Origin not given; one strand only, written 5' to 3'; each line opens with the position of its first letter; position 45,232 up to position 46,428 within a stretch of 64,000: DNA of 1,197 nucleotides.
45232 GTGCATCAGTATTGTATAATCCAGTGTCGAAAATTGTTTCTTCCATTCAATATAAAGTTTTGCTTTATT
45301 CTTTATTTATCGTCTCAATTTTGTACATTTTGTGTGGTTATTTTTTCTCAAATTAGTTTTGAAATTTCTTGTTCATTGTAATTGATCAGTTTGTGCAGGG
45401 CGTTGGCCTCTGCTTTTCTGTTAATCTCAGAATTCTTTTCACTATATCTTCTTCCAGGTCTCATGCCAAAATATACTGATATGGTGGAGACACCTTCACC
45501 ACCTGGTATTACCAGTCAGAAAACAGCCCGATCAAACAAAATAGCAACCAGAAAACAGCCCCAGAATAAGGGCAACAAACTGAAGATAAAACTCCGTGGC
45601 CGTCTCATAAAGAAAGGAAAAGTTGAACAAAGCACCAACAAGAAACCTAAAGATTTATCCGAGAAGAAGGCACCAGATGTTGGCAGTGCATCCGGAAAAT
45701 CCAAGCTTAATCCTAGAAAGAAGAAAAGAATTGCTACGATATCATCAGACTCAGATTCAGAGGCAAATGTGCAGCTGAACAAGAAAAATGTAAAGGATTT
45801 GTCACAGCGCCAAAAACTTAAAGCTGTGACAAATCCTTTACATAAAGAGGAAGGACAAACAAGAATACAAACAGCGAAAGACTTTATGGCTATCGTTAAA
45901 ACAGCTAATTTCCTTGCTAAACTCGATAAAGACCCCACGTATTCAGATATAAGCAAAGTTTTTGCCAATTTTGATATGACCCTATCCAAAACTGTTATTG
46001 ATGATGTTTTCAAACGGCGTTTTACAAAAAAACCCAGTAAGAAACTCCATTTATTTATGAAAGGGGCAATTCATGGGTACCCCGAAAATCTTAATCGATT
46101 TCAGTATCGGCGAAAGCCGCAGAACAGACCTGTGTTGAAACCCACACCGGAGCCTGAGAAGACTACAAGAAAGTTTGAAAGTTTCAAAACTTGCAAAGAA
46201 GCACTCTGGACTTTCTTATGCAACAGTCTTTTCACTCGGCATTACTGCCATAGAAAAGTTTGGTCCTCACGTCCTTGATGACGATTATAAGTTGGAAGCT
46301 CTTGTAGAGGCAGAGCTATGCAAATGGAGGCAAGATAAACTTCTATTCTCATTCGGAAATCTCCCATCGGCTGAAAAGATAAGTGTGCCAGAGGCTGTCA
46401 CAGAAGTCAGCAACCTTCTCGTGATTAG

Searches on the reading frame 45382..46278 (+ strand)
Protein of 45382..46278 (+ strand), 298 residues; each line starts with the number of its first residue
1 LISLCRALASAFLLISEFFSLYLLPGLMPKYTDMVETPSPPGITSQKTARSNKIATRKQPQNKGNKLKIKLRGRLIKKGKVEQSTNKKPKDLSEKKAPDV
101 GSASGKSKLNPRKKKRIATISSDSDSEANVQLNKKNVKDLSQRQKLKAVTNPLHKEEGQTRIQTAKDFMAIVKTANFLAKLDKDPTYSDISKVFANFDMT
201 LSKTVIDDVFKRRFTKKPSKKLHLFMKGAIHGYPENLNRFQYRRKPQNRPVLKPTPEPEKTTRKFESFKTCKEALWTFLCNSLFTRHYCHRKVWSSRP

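Call 6: search_protein_families(library=pfam, proteins=[window:45382-46278:+], max_evalue=0.01)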
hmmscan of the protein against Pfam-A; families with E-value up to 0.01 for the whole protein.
window:45382-46278:+ (298 aa): 0 families

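Call 46: find_homologous_proteins(query=window:45382-46278:+, max_evalue=0.00001)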
Query window:45382-46278:+: 834 candidates shared short words with the query, none scored E <= 0.00001.
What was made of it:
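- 41853..47403 (.): Element C: 5.5-kb TIR element carrying D. G19 and C20 are outermost; 7-bp TSD AACAGTT. No recognisable transposase. The 298-aa ORF has no Pfam hit and no homologue (calls 6, 46).
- Tried and rejected: Homologue search with the 298-aa ORF of element C returned nothing, so no further C copies or function were found (call 46).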
